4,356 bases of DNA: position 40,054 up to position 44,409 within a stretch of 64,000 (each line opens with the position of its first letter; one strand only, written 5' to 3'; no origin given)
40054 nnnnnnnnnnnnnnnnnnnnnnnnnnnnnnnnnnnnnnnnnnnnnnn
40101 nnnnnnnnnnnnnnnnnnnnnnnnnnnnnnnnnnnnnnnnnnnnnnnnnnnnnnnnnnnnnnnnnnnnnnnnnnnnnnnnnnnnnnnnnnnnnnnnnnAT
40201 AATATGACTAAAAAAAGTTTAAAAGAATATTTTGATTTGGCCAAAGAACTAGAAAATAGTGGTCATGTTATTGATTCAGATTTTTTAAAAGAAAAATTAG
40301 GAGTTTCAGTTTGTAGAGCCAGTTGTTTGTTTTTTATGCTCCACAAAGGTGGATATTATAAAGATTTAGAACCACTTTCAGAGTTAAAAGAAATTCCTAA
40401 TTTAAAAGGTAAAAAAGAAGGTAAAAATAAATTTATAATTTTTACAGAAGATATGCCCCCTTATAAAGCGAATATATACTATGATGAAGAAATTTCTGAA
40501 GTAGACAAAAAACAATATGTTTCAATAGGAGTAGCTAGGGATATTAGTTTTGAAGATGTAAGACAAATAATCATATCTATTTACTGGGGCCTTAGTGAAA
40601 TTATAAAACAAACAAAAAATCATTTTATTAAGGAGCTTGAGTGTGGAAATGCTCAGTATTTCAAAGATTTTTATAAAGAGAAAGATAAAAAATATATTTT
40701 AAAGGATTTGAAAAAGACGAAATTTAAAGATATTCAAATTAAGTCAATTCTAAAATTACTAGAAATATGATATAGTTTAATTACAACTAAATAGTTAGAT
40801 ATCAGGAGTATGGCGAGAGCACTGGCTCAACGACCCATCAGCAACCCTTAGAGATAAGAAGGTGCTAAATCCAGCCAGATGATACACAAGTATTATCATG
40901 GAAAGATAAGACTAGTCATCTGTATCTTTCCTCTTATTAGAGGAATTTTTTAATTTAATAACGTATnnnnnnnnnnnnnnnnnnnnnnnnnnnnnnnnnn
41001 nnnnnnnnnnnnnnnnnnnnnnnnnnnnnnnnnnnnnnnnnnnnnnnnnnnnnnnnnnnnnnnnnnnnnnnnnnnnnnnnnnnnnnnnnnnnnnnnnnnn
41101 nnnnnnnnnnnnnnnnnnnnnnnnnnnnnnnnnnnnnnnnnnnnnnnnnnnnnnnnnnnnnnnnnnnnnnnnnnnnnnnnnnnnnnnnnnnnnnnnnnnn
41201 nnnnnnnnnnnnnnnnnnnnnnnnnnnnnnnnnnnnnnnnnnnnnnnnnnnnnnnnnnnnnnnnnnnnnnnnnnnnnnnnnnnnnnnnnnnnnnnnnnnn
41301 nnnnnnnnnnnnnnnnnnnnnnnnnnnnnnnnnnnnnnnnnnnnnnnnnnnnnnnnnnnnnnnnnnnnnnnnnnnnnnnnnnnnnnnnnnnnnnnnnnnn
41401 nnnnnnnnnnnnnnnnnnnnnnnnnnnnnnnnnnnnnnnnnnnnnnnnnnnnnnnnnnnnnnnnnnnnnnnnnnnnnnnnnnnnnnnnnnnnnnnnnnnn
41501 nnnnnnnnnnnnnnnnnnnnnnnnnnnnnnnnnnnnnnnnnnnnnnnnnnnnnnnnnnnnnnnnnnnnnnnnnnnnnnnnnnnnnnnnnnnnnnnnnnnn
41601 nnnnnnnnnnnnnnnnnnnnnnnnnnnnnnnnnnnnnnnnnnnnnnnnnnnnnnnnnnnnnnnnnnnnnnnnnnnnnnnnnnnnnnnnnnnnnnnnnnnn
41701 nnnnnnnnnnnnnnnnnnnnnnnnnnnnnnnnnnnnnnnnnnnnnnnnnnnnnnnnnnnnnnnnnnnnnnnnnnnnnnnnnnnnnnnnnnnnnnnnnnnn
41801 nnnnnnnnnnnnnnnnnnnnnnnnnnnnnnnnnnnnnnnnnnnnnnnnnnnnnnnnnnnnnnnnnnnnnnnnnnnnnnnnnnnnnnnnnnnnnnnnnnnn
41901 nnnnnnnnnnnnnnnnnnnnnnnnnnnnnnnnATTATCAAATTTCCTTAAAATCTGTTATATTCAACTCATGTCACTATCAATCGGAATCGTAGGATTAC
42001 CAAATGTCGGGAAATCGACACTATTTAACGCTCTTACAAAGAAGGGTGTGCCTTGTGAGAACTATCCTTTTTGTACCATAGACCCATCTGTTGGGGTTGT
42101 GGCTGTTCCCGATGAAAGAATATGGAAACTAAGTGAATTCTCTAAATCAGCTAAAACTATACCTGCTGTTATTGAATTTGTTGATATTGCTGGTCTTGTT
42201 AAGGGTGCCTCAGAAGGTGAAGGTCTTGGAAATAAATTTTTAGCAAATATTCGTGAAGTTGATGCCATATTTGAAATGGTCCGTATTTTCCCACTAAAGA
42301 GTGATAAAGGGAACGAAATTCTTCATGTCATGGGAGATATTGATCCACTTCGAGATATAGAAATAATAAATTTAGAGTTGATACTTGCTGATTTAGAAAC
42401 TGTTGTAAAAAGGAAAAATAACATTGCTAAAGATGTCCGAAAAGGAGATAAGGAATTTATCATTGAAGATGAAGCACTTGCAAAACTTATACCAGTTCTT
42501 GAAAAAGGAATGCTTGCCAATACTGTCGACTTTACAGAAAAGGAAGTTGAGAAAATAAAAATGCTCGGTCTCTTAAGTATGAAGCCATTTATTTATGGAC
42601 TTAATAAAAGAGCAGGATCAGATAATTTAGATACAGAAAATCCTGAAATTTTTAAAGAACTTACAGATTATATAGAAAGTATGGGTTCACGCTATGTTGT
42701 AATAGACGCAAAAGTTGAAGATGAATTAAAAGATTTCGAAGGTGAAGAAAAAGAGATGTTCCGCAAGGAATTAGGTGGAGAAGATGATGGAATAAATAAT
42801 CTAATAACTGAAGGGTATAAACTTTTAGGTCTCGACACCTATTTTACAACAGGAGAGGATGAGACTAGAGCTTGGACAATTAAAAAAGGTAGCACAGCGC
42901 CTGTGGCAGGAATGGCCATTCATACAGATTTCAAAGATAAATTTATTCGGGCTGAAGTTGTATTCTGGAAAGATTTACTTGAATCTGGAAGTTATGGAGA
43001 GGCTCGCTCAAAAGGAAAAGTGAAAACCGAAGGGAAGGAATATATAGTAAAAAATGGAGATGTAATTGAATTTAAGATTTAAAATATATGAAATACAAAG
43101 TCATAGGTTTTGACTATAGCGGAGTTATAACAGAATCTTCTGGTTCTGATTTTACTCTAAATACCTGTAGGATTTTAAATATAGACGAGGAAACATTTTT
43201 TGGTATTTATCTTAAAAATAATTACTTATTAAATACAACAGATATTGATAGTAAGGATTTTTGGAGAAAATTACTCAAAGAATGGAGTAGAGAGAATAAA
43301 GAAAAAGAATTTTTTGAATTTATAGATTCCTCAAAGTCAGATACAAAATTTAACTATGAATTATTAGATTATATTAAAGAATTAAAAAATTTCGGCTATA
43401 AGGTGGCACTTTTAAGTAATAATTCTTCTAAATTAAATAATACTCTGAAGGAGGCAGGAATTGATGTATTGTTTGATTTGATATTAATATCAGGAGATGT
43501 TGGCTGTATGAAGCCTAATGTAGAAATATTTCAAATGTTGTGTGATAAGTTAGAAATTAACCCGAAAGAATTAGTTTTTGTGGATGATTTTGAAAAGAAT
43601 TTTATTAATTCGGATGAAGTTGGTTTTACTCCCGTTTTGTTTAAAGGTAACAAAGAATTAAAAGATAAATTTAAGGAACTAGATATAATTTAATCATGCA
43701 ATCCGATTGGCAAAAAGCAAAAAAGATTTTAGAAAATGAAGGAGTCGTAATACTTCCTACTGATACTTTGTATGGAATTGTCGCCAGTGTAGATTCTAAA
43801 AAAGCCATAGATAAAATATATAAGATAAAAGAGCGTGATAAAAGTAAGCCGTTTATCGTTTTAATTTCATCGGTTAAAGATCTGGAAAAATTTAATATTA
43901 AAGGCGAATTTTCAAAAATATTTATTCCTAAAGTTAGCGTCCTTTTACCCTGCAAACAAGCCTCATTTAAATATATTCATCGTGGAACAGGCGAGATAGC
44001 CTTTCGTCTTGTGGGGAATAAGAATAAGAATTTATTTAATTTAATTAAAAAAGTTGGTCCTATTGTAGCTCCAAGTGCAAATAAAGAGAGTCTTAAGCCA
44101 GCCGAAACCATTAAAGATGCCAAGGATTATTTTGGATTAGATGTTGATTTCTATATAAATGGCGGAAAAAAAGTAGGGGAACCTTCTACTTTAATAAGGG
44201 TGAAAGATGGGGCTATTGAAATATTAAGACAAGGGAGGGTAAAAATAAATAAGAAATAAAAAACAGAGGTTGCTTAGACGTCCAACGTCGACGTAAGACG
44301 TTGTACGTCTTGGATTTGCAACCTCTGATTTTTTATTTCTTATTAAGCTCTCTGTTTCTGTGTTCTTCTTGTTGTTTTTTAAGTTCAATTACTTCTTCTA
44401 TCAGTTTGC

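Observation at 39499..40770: Unannotated-looking module downstream of res: acidic 43-aa peptide, stand-alone FtsK-gamma domain, ClpS-like protein and a 188-aa unknown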

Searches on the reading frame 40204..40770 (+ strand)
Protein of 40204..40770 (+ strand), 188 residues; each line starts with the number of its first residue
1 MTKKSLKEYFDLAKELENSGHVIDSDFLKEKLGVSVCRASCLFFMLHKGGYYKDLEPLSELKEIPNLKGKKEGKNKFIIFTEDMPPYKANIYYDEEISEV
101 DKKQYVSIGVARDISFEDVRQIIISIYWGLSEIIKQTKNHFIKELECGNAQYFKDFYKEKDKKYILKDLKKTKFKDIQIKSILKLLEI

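Call 3: search_protein_families(library=pfam, proteins=[window:40204-40770:+], max_evalue=1)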
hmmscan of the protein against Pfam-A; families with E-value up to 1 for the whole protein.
window:40204-40770:+ (188 aa): 0 families

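Call 4: search_protein_families(library=ncbifam, proteins=[window:40204-40770:+], max_evalue=1)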
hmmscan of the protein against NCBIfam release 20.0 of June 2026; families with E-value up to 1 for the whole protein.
window:40204-40770:+ (188 aa): 0 families

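Call 5: search_protein_families(library=padloc, proteins=[window:40204-40770:+], max_evalue=1)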
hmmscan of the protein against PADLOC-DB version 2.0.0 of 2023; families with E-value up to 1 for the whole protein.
window:40204-40770:+ (188 aa): 0 families

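Call 28: search_protein_representatives(protein=window:40204-40770:+)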
Query: 188 residues. Proteins with E-value up to 0.001 (for the whole library): 23; up to 1e-10: 14; up to 1e-30: 1. The best 23 are listed.
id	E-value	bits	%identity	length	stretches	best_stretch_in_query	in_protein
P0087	1.3e-87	308.6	74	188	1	1-188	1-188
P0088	7.9e-30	120.4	37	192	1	5-187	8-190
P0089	1.8e-27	112.7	35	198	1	5-186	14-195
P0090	1.4e-25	106.5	40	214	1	23-186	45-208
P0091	7.5e-25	104.1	35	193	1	4-188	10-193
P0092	2.1e-24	102.7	33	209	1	3-186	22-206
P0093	5.7e-23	98.0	34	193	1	5-185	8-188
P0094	1.5e-22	96.7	35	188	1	5-186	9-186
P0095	4.6e-22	95.1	36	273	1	23-185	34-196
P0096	2.6e-21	92.6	34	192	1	13-186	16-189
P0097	2.3e-17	79.8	36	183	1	27-186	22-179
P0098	1.1e-16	77.5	32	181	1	2-185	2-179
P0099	2.0e-13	66.9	38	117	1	4-115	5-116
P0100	3.5e-12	62.9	36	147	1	25-130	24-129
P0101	1.3e-10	57.8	30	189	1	20-186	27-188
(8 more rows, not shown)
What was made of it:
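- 40204..40770 (+): 188-aa protein of a small uncharacterised family, the likely partner of the ClpS-like protein. 23 relatives among 1.84 billion representatives (call 28).
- Checked: The 188-aa protein has about 20 relatives among 1.8 billion cluster representatives (call 28).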

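Call 39: find_homologous_proteins(query=window:40204-40770:+, max_evalue=0.001)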
Query window:40204-40770:+ (188 aa): 2 proteins with E <= 0.001 among 187 candidates.
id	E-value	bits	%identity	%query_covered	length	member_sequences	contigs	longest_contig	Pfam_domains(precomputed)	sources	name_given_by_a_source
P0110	1.8e-116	404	100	100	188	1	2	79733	-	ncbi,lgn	-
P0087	4.2e-87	309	74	100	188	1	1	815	-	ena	-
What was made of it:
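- Tried and rejected: There is only one close relative, on an 815-nt contig (call 39).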

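Call 65: predict_structure(alignment_id=A4)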
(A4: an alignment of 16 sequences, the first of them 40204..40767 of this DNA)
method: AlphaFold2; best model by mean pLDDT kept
length: 188 residues; sequences in the alignment: 16
mean_pLDDT: 94.0   pTM: 0.81
mean pLDDT of the five models: 94.0, 93.5, 93.1, 92.9, 92.7
residues with pLDDT >= 90: 170; 70-90: 16; 50-70: 1; < 50: 1
segments of 3 or more residues with pLDDT < 50: none
pLDDT, mean of each block of 10 residues (from residue 1): 86 97 96 97 97 96 93 92 93 93 96 96 96 91 94 94 94 92 92
secondary structure, 60 per line:
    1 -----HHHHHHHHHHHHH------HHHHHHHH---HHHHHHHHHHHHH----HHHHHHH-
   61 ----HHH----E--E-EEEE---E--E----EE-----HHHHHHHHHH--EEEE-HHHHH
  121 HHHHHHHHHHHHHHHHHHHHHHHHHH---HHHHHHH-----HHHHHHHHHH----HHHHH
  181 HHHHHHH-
elements in order: H6-18 H25-32 H36-48 H53-59 E77-80 H99-108 E111-114 H116-146 H150-156 H162-171 H176-187
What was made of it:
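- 40204..40770 (+): AF2 pLDDT 94, pTM 0.81 (call 65).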

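Call 68: fold_search(model_id=the predicted structure, library=pdb)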
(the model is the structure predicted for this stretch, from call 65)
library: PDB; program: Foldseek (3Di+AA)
matches with E <= 10: 82; with E <= 0.001: 0
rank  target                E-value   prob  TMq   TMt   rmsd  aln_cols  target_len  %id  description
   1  5ipl_F                8.9e-01  0.13  0.18  0.13  14.3       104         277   19  SigmaS-transcription initiation complex with 4-nt nascent RNA (released 2016-03-30)
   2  9uwh_H                1.6e+00  0.18  0.20  0.35  15.8        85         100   12  human mitoribosome trapped by retapamulin (released 2025-10-29)
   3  3anw_B                1.8e+00  0.18  0.20  0.24  16.6       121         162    8  A protein complex essential initiation of DNA replication (released 2011-07-27)
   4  8wv1_H                2.0e+00  0.35  0.27  0.53   3.6        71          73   13  Ambient Temperature Structure of 50S Ribosomal Subunit from Thermus Thermophilus (released 2024-11-06)
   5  6eri_AH               2.3e+00  0.60  0.19  0.70   3.9        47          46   26  Structure of the chloroplast ribosome with chl-RRF and hibernation-promoting factor (released 2018-04-18)
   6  1wpk_MODEL_1_A        2.6e+00  0.21  0.21  0.26   7.4        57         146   14  Methylated Form of N-terminal Transcriptional Regulator Domain of Escherichia Coli Ada Protein (released 2005-09-13)
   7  2hba_A                3.1e+00  0.44  0.20  0.63   3.5        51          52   12  Crystal Structure of N-terminal Domain of Ribosomal Protein L9 (NTL9) K12M (released 2007-05-29)
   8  6omf_F                3.1e+00  0.07  0.18  0.13  14.4       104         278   19  CryoEM structure of SigmaS-transcription initiation complex with activator Crl (released 2019-08-28)
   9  9tvu_G                3.2e+00  0.16  0.18  0.49   6.0        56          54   21  Structure of the Chlamydomonas reinhardtii chlororibosome (released 2026-02-18)
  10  9evs_e                3.6e+00  0.04  0.21  0.17  12.2       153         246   16  Structure of the flowering plant mitoribosome with P-site tRNA (released 2025-09-03)
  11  5mmi_H                4.1e+00  0.51  0.19  0.65   1.6        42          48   24  Structure of the large subunit of the chloroplast ribosome (released 2017-01-11)
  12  5v8i_1I               4.1e+00  0.21  0.26  0.32   3.8        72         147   11  Thermus thermophilus 70S ribosome lacking ribosomal protein uS17 (released 2018-03-28)
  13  6kf4_G                4.3e+00  0.03  0.17  0.18  18.6       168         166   13  Cryo-EM structure of Thermococcus kodakarensis RNA polymerase (released 2020-07-01)
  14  5j8b_z                4.9e+00  0.25  0.29  0.09   4.1        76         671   10  Crystal structure of Elongation Factor 4 (EF-4/LepA) in complex with GDPCP bound to the Thermus thermophilus 70S ribos (released 2016-05-25)
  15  4hob_C                4.9e+00  0.16  0.21  0.53   7.8        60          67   13  The crystal structure of the Zalpha domain from Cyprinid Herpes virus 3 (released 2013-09-11)
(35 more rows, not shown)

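Call 74: find_encoding_contigs(protein=P0095, flank=8000, max_places=3)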
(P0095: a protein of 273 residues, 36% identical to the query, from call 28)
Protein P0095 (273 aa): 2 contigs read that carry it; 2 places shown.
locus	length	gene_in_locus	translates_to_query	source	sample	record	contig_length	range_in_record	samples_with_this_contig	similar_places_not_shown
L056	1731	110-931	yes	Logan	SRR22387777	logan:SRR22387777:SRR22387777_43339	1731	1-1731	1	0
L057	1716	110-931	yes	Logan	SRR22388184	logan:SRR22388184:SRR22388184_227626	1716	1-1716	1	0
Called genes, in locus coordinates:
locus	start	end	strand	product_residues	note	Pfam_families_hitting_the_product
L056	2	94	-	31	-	?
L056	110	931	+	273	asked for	PF02617:ClpS (weak)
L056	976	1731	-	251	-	?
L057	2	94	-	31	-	?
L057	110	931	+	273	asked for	PF02617:ClpS (weak)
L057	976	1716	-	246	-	?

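Call 75: find_encoding_contigs(protein=P0088, flank=8000, max_places=3)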
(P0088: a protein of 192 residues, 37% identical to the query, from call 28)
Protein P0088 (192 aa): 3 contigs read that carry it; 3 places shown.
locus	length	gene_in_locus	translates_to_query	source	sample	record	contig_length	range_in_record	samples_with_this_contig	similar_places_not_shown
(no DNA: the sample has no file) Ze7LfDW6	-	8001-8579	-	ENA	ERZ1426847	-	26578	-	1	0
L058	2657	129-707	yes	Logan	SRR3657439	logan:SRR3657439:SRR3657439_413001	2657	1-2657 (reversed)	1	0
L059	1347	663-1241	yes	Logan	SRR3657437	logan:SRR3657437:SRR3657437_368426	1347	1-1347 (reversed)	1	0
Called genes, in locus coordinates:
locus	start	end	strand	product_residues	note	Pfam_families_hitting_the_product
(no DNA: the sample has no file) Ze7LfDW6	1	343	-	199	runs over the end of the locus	PF01420:Methylase_S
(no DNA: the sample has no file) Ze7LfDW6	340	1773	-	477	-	PF02384:N6_Mtase, PF01170:UPF0020, PF07669:Eco57I (weak)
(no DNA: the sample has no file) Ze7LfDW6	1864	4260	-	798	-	PF04313:HSDR_N (weak), PF13588:HSDR_N_2 (weak), PF00270:DEAD, PF04851:ResIII, PF18766:SWI2_SNF2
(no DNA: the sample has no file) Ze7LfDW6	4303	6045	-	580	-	PF01935:DUF87 (weak), PF10412:TrwB_AAD_bind (weak)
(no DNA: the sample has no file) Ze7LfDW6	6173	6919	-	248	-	PF20582:UPF0758_N, PF04002:RadC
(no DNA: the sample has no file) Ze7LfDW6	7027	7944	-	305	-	PF25164:CoiA_N, PF06054:CoiA_nuc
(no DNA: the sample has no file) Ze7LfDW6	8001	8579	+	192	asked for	-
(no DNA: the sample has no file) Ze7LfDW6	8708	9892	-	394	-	PF04326:SLFN_AlbA_2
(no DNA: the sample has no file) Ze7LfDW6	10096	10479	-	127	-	-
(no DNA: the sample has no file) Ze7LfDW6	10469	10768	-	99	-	-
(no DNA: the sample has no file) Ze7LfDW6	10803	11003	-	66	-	-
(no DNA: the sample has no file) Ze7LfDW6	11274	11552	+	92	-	-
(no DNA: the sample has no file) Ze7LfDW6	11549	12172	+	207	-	PF04536:TPM_phosphatase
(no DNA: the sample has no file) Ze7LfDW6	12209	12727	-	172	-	-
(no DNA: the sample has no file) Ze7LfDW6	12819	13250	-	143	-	-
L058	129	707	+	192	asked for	-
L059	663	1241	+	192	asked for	-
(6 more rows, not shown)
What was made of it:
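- Tried and rejected: One distant relative lies between a CoiA nuclease/Type I R-M cluster and a Schlafen-AlbA_2 gene (call 75).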

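Call 77: fold_search(model_id=the predicted structure, library=viral)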
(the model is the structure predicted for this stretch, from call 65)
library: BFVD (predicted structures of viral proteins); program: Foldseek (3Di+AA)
matches with E <= 10: 223; with E <= 0.001: 0
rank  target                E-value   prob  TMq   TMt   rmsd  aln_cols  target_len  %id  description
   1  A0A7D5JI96            4.6e-01  0.99  0.19  0.31   1.6        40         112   12  (no name in the UniProt tables at hand)
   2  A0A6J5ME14            4.6e-01  0.90  0.19  0.45   6.5        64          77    9  Uncharacterized protein [uncultured Caudovirales phage]
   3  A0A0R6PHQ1            5.8e-01  0.99  0.18  0.39   0.8        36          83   22  (no name in the UniProt tables at hand)
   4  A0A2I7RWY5            6.2e-01  0.16  0.18  0.28  12.6       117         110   14  (no name in the UniProt tables at hand)
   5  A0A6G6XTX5            6.5e-01  0.99  0.18  0.67   1.0        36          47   22  (no name in the UniProt tables at hand)
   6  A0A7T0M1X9            6.5e-01  0.69  0.19  0.29  16.5        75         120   11  Uncharacterized protein [Gordonia phage NancyRae]
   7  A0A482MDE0            6.9e-01  0.96  0.20  0.28   1.7        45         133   16  Uncharacterized protein [Mycobacterium phage Daegal]
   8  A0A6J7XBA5            9.3e-01  0.14  0.17  0.23  16.4       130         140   12  Uncharacterized protein [uncultured Caudovirales phage]
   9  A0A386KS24            9.9e-01  0.72  0.18  0.34   3.1        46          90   20  Uncharacterized protein [Microbacterium phage ValentiniPuff]
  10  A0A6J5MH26            1.0e+00  0.97  0.19  0.37   1.0        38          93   21  Uncharacterized protein [uncultured Caudovirales phage]
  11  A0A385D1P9            1.0e+00  0.85  0.22  0.48   2.4        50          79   16  Uncharacterized protein [Gordonia phage Catfish]
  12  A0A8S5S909            1.1e+00  0.02  0.13  0.12  20.1       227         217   12  Uncharacterized protein [Phage sp. ctGns7]
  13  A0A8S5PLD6            1.2e+00  0.96  0.19  0.65   1.0        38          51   16  Uncharacterized protein [Siphoviridae sp. ctbLB3]
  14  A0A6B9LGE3            1.2e+00  0.75  0.19  0.56   2.4        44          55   20  Uncharacterized protein [Flavobacterium phage vB_FspS_tooticki6-1]
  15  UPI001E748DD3         1.5e+00  0.51  0.20  0.11   9.7        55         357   13  (no name look-up for this kind of identifier)
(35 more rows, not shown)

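Call 90: search_protein_families(library=phrogs, proteins=[window:40204-40770:+], max_evalue=0.01)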
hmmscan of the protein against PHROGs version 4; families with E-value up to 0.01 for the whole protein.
window:40204-40770:+ (188 aa): 0 families

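Call 108: search_solved_structures(query=A4, max_evalue=1, show_alignments=2)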
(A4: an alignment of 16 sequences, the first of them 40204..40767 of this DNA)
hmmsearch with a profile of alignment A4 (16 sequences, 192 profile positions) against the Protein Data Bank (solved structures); distinct sequences matched with E-value up to 1: 3.
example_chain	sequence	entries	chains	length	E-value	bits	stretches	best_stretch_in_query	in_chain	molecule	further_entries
8vl3_A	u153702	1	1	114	0.0023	20.5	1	162-191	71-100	De novo designed protein F3 parent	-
5cwb_A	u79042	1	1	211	0.26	13.8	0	165-186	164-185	Designed helical repeat protein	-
8vl4_A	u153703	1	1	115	0.37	13.3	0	164-190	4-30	De novo design protein 312 parent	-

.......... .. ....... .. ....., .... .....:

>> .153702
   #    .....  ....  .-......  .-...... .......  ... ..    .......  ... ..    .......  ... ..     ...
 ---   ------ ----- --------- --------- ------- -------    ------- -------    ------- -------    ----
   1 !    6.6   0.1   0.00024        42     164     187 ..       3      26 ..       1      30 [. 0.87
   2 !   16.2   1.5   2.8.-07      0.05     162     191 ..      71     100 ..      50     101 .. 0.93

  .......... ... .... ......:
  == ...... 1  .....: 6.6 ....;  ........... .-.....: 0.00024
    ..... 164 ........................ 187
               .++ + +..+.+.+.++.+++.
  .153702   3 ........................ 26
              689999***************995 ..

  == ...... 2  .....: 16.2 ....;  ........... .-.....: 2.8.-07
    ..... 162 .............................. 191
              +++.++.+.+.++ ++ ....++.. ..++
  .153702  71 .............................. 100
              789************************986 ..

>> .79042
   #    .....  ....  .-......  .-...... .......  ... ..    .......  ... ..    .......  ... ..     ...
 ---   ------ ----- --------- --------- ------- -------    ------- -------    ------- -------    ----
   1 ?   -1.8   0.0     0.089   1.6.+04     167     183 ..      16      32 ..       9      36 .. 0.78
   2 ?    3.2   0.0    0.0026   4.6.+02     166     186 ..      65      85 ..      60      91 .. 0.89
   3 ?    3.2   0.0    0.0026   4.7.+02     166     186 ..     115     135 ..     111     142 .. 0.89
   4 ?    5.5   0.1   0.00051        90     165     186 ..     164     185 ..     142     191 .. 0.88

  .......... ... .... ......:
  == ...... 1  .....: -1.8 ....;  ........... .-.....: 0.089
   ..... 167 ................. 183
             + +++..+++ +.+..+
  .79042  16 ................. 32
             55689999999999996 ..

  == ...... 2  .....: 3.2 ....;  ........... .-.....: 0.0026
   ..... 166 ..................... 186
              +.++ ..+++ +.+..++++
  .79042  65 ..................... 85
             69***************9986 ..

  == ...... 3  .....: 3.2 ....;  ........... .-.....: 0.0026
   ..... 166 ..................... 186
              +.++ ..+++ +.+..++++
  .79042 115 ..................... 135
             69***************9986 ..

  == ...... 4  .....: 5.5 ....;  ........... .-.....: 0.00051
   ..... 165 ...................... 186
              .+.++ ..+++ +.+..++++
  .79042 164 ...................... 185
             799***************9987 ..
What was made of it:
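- Tried and rejected: The PDB profile search gave only designed helical proteins (call 108).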

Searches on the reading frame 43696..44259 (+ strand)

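Call 97: search_protein_families(library=pfam, proteins=[window:43696-44259:+], max_evalue=0.0001)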
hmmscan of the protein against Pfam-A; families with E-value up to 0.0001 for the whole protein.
window:43696-44259:+ (187 aa): 1 family
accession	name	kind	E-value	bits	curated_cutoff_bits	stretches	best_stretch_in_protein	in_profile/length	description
PF01300.24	Sua5_yciO_yrdC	-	2.9e-35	121.8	25.1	1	11-180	2-178/178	Telomere recombination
